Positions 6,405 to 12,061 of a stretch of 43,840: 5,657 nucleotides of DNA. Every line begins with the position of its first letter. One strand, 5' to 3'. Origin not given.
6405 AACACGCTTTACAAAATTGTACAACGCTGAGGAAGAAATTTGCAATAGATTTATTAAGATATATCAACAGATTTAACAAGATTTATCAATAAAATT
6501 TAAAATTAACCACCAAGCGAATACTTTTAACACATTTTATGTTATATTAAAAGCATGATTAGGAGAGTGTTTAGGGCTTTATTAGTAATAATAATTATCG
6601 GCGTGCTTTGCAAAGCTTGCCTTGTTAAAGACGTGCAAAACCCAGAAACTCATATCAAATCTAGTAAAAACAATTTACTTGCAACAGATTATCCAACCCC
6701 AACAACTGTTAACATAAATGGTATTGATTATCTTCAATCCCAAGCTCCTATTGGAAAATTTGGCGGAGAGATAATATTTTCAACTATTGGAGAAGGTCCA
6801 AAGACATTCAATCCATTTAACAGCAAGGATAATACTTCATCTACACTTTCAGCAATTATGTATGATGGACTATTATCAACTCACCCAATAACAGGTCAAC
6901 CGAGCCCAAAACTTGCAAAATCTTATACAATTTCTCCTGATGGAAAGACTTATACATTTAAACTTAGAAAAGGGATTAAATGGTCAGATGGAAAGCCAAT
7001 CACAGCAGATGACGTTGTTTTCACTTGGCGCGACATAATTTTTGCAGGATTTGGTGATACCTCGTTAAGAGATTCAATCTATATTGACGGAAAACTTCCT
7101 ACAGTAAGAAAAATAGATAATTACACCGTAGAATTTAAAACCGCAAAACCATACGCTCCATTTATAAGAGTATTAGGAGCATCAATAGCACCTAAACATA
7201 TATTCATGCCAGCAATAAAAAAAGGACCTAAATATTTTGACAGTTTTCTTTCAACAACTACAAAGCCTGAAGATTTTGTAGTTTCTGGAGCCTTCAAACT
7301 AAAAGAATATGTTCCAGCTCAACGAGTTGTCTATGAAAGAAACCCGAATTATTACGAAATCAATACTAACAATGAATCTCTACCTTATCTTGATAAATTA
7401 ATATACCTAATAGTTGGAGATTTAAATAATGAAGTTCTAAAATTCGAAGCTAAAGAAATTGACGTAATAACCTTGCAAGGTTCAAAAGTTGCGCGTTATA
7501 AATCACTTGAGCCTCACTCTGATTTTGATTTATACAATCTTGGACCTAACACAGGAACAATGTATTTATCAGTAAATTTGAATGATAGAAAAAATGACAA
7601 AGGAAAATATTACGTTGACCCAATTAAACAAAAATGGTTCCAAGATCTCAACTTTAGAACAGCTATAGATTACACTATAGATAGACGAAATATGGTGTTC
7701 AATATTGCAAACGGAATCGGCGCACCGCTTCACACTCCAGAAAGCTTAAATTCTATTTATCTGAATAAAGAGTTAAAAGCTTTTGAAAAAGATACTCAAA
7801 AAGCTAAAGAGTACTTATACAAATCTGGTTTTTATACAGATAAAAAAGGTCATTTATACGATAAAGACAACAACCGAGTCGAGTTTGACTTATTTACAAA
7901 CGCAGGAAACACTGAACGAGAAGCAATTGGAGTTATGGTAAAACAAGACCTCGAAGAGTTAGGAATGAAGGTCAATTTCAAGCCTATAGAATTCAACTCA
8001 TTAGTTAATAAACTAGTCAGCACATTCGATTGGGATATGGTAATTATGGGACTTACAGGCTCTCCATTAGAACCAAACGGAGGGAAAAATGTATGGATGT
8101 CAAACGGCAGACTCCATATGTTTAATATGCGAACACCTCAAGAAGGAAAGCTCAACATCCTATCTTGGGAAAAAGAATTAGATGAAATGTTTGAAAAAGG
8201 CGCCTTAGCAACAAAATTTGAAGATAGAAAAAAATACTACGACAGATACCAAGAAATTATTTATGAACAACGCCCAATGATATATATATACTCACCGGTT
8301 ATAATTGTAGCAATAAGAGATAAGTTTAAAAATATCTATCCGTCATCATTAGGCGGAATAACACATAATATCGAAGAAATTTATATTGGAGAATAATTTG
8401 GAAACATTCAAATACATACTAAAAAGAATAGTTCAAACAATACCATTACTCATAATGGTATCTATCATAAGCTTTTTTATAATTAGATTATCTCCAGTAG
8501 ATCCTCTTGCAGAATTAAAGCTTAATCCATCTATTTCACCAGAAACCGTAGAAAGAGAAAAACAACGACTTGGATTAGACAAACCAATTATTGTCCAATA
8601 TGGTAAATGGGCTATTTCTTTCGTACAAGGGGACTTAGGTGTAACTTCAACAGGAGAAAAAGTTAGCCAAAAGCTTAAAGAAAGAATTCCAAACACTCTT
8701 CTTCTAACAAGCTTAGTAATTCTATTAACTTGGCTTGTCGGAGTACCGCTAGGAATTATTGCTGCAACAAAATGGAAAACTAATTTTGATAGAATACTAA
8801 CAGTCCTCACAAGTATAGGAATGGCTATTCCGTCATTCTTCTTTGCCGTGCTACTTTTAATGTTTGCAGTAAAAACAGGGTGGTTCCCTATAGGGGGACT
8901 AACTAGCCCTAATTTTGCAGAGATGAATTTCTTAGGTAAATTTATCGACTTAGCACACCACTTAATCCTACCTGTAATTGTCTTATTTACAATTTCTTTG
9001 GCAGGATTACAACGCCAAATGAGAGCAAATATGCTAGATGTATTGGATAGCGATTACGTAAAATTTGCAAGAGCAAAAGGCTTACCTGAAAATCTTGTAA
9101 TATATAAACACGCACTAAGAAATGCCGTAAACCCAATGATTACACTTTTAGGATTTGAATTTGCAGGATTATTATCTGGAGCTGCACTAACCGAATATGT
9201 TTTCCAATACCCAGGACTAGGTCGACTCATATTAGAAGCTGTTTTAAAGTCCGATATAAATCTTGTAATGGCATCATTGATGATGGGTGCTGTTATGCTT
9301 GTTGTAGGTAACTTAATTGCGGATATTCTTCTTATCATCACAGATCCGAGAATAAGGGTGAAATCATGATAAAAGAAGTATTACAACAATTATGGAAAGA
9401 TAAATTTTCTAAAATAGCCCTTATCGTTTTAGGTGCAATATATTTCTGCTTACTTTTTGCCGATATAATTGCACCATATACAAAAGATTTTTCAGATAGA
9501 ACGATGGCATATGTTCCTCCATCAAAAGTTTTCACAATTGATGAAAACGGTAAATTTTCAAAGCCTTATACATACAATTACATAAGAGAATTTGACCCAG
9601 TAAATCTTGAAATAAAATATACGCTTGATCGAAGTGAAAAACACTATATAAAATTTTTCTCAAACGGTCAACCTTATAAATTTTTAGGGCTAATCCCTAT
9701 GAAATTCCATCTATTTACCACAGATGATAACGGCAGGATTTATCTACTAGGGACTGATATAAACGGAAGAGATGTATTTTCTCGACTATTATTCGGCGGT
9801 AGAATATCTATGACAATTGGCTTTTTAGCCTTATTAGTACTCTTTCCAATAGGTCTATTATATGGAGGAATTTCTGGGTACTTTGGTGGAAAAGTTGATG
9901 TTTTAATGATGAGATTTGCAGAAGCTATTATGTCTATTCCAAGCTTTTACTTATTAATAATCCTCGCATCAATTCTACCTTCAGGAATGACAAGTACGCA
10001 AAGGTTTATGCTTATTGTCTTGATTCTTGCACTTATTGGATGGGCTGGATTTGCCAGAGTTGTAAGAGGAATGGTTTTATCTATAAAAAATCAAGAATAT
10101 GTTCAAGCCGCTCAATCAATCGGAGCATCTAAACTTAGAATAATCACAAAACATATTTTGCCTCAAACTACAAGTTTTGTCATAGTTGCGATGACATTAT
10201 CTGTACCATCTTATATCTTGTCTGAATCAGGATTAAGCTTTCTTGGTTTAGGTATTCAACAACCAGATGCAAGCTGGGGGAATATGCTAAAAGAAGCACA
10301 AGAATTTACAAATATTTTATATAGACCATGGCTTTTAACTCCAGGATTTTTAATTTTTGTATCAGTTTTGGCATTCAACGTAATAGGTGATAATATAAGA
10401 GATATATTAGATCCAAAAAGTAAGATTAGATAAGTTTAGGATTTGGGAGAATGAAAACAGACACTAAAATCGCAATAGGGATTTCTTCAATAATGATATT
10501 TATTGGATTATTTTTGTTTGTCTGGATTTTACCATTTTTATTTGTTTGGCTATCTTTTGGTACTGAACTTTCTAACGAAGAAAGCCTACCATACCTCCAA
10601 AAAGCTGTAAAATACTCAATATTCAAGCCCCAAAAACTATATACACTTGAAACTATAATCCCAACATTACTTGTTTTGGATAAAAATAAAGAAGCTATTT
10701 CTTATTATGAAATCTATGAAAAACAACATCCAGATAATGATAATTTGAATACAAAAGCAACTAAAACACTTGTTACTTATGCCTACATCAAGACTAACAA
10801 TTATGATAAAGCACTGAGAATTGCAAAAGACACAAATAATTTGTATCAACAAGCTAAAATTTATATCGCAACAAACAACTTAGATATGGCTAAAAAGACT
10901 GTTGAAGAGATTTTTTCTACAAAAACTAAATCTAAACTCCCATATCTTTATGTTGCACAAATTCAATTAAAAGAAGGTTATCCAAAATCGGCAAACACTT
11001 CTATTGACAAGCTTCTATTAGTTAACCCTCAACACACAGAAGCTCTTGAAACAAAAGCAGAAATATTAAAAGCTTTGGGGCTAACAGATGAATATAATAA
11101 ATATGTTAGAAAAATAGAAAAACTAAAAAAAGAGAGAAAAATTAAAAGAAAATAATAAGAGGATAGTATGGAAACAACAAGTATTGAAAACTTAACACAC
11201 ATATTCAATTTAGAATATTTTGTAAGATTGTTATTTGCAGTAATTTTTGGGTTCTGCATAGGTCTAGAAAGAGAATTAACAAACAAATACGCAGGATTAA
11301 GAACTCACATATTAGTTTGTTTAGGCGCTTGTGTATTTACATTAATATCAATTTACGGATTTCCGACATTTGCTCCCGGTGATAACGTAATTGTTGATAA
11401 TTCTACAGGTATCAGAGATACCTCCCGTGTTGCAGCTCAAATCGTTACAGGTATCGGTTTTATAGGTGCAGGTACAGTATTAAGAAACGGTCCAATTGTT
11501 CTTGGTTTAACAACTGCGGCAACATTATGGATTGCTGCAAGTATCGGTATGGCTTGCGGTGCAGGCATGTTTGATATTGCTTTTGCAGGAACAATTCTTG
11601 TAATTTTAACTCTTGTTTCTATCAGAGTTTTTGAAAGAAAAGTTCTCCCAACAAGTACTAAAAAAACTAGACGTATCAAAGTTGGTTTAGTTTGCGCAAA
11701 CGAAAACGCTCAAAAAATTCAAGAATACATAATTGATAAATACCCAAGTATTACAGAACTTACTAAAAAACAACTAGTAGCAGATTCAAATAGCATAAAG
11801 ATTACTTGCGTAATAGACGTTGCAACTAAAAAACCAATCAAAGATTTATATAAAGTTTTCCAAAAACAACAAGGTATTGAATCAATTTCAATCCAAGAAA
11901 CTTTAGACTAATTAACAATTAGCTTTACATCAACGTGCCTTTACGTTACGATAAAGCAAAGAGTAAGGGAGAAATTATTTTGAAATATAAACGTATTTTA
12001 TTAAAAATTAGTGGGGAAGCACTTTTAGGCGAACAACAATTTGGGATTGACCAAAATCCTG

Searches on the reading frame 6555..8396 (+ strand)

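Call 9: search_protein_families(library=pfam, proteins=[window:6555-8396:+], max_evalue=0.001)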
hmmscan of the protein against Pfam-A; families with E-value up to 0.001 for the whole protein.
window:6555-8396:+ (613 aa): 1 family
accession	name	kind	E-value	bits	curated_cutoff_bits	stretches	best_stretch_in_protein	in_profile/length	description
PF00496.27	SBP_bac_5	-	1.3e-78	265.1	32.4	1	116-516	2-362/368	Bacterial extracellular solute-binding proteins, family 5 Middle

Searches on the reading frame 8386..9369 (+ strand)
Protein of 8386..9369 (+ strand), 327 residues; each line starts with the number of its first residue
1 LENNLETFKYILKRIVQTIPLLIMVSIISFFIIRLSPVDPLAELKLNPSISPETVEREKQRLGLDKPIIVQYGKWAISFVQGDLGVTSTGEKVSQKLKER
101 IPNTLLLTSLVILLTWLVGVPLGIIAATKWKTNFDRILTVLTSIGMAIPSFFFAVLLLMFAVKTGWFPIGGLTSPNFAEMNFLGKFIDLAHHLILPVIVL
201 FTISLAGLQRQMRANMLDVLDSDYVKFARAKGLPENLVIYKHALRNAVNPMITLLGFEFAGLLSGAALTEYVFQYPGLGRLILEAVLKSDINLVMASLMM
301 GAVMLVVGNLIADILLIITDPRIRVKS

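Call 9: search_protein_families(library=pfam, proteins=[window:8386-9369:+], max_evalue=0.001)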
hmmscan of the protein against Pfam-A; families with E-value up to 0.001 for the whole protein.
window:8386-9369:+ (327 aa): 2 families
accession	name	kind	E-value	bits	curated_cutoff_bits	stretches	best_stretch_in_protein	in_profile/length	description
PF00528.27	BPD_transp_1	-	1.8e-44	152.1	26.4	1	119-324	1-183/184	Binding-protein-dependent transport system inner membrane component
PF19300.4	BPD_transp_1_N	-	2e-11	44.5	23.8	1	8-82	2-75/114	Binding-prot-dependent transport system membrane comp, N-term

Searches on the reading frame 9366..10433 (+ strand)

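Call 9: search_protein_families(library=pfam, proteins=[window:9366-10433:+], max_evalue=0.001)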
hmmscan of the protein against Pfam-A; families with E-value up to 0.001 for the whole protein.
window:9366-10433:+ (355 aa): 2 families
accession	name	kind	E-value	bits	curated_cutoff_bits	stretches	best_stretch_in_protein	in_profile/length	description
PF00528.27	BPD_transp_1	-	6.3e-32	111.2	26.4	1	163-352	1-182/184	Binding-protein-dependent transport system inner membrane component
PF12911.12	OppC_N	-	2.8e-07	30.8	23.9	1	3-52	4-53/53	N-terminal TM domain of oligopeptide transport permease C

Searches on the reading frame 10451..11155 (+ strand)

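Call 9: search_protein_families(library=pfam, proteins=[window:10451-11155:+], max_evalue=0.001)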
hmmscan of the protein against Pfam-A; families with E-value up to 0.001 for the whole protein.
window:10451-11155:+ (234 aa): 3 families
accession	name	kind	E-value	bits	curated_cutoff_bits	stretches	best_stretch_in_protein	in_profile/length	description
PF14559.12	TPR_19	-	1.2e-06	29.2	25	0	80-128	8-51/68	Tetratricopeptide repeat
PF13428.12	TPR_14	-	1.3e-06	28.9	23.5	0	165-204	4-43/44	Tetratricopeptide repeat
PF07719.23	TPR_2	-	6.3e-05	23.2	27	0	131-152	4-25/34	Tetratricopeptide repeat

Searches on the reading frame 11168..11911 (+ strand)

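Call 9: search_protein_families(library=pfam, proteins=[window:11168-11911:+], max_evalue=0.001)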
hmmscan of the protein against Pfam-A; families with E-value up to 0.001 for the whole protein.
window:11168-11911:+ (247 aa): 1 family
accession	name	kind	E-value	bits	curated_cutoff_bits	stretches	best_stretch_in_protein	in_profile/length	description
PF02308.21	MgtC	-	2.7e-39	134.7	31.4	1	21-157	1-120/121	MgtC family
